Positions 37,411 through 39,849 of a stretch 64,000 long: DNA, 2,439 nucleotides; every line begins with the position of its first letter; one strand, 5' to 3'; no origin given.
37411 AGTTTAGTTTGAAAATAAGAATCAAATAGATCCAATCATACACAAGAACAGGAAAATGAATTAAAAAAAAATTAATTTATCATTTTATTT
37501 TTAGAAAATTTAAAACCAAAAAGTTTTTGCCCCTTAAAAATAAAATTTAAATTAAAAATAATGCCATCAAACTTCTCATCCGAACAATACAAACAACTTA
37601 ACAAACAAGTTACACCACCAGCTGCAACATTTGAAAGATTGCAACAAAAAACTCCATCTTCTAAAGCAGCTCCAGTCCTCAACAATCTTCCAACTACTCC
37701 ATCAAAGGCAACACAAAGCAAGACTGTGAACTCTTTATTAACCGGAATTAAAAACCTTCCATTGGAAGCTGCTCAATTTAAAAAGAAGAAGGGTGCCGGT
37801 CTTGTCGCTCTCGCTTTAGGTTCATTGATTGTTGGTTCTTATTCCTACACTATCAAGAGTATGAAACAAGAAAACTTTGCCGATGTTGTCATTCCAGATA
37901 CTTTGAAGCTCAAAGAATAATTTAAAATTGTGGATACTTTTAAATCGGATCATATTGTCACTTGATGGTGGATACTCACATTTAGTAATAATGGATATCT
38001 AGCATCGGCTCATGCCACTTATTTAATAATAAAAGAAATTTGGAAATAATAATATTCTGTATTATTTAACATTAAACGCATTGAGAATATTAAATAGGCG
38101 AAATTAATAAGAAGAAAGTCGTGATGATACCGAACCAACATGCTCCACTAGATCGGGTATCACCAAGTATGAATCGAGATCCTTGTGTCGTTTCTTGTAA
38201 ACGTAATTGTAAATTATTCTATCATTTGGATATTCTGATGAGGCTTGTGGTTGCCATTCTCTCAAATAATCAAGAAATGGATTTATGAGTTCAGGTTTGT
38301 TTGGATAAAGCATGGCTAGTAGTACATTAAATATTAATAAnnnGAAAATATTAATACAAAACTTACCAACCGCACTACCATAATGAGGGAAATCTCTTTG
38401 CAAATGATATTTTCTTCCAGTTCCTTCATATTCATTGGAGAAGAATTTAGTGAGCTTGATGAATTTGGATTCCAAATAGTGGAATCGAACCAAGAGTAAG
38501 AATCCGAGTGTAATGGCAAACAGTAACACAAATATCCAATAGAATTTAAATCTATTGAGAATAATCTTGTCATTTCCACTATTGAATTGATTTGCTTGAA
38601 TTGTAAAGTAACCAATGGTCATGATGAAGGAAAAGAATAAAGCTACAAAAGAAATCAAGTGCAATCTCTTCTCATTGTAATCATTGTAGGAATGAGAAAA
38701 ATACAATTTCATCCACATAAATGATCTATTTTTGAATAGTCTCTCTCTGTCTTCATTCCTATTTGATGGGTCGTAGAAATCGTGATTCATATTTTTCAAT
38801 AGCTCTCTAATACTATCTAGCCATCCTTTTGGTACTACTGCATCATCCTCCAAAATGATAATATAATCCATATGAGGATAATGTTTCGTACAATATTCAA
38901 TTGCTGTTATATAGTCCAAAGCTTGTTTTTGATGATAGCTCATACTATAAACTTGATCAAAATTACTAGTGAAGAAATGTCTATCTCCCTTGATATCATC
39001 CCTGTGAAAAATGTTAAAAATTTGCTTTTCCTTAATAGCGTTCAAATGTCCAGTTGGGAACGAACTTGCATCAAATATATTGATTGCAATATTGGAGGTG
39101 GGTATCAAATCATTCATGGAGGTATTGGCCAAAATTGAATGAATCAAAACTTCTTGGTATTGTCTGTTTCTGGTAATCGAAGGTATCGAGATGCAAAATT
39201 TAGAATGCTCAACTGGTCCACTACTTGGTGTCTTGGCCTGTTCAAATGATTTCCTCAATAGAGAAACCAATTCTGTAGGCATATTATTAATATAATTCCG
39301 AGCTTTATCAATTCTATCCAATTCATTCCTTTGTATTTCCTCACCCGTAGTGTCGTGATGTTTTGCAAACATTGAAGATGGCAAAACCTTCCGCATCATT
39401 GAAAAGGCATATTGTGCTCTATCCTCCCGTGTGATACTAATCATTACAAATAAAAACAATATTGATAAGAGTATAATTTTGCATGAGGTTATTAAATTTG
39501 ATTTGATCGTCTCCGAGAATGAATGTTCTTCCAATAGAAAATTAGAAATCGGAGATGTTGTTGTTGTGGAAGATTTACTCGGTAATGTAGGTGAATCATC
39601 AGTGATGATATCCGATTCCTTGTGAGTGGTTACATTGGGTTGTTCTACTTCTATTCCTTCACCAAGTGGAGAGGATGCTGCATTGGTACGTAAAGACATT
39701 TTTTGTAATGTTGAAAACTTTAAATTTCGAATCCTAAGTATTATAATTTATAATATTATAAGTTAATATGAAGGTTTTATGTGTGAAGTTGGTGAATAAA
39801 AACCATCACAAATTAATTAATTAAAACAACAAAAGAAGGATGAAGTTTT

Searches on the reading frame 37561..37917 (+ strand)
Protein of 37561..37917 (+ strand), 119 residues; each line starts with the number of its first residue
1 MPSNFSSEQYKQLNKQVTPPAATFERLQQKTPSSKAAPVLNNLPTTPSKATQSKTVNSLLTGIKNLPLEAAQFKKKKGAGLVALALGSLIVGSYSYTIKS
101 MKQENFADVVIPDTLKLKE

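Call 52: list_cluster_members(proteins=[window:37561-37917:+, window:35828-36172:-, window:36273-36581:+, window:49921-51381:+, window:51577-52950:-, window:6130-8493:+, window:19790-22489:-, window:53376-57452:+, window:36842-37096:-, window:23584-26667:+])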
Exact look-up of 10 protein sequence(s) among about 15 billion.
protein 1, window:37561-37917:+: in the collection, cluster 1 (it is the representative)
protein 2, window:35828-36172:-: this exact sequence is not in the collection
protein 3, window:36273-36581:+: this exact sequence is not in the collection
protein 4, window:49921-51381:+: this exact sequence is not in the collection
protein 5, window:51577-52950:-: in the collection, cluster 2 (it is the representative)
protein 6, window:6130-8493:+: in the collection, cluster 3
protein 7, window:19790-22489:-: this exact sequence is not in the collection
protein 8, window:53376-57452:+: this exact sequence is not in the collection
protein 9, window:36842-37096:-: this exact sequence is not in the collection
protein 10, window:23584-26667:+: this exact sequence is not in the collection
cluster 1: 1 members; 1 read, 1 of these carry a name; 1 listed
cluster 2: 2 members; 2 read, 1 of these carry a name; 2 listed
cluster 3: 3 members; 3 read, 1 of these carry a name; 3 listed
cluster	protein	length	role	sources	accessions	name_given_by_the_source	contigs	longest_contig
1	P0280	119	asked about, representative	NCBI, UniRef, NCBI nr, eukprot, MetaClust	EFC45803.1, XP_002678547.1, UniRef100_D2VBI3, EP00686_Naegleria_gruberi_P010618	predicted protein [Naegleria gruberi] | Predicted protein n=1 Tax=Naegleria gruberi TaxID=5762 RepID=D2VBI3_NAEGR | uncharacterized protein NAEGRDRAFT_66227 [Naegleria gruberi]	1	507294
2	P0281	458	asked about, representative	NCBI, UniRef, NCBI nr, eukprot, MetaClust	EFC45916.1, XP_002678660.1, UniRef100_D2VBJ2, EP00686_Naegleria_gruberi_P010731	proteasome regulatory non-ATP-ase subunit 5 [Naegleria gruberi] | Proteasome regulatory non-ATP-ase subunit 5 n=1 Tax=Naegleria gruberi TaxID=5762 ... | XP_002678660.1 proteasome regulatory non-ATP-ase subunit 5 [Naegleria gruberi strain ...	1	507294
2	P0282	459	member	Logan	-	-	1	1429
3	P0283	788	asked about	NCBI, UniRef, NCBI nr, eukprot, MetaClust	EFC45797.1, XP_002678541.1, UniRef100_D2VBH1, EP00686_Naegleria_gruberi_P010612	predicted protein [Naegleria gruberi] | Predicted protein n=1 Tax=Naegleria gruberi TaxID=5762 RepID=D2VBH1_NAEGR | uncharacterized protein NAEGRDRAFT_79315 [Naegleria gruberi]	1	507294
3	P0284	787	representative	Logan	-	-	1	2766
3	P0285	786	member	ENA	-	-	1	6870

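Call 67: search_protein_families(library=pfam, proteins=[window:37561-37917:+], max_evalue=1)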
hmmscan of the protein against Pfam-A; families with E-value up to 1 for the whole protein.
seq(119 aa): 3 families
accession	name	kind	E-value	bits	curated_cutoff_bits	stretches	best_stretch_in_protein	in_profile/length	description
PF09813.14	Coa3_cc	-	9.5e-08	32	27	1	81-108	16-43/48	Cytochrome c oxidase assembly factor 3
PF10890.13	Cyt_b-c1_8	-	0.072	13.9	24.3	1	64-106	28-68/72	Cytochrome b-c1 complex subunit 8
PF07283.16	TrbH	-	0.12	13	22.5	0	9-43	10-43/134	Conjugal transfer protein TrbH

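Call 75: find_encoding_contigs(protein=P0284, flank=10000, max_places=5)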
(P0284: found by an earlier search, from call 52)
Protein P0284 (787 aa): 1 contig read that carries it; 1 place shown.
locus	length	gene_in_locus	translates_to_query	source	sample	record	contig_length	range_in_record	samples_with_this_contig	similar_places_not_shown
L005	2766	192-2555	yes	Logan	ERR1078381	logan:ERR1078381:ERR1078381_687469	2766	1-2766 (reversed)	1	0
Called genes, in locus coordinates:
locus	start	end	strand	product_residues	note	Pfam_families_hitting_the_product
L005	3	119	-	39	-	?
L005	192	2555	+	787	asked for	-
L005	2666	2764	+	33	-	?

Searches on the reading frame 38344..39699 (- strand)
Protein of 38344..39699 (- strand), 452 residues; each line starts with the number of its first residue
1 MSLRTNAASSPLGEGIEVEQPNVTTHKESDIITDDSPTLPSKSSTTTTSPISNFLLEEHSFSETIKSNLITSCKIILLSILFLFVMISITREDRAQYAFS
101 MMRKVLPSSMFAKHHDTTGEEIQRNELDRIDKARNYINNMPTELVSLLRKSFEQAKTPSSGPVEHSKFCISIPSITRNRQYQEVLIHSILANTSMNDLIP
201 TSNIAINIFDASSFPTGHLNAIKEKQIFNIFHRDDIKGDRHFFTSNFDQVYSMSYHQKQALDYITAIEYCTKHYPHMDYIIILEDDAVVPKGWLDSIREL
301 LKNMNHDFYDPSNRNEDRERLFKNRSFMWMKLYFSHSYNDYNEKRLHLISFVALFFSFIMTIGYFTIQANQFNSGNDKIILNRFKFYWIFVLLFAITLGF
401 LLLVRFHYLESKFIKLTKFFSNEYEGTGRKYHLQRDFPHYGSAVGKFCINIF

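Call 7: search_protein_families(library=pfam, proteins=[window:38344-39699:-], max_evalue=0.01)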
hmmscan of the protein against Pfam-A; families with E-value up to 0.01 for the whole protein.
window:38344-39699:- (452 aa): 2 families
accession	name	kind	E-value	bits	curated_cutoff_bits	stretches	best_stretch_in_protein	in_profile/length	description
PF00535.33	Glycos_transf_2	-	0.0017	18.8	23.3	1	267-356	74-160/168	Glycosyl transferase family 2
PF01755.23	Glyco_transf_25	-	0.0025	18.1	24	0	277-365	86-175/199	Glycosyltransferase family 25 (LPS biosynthesis protein)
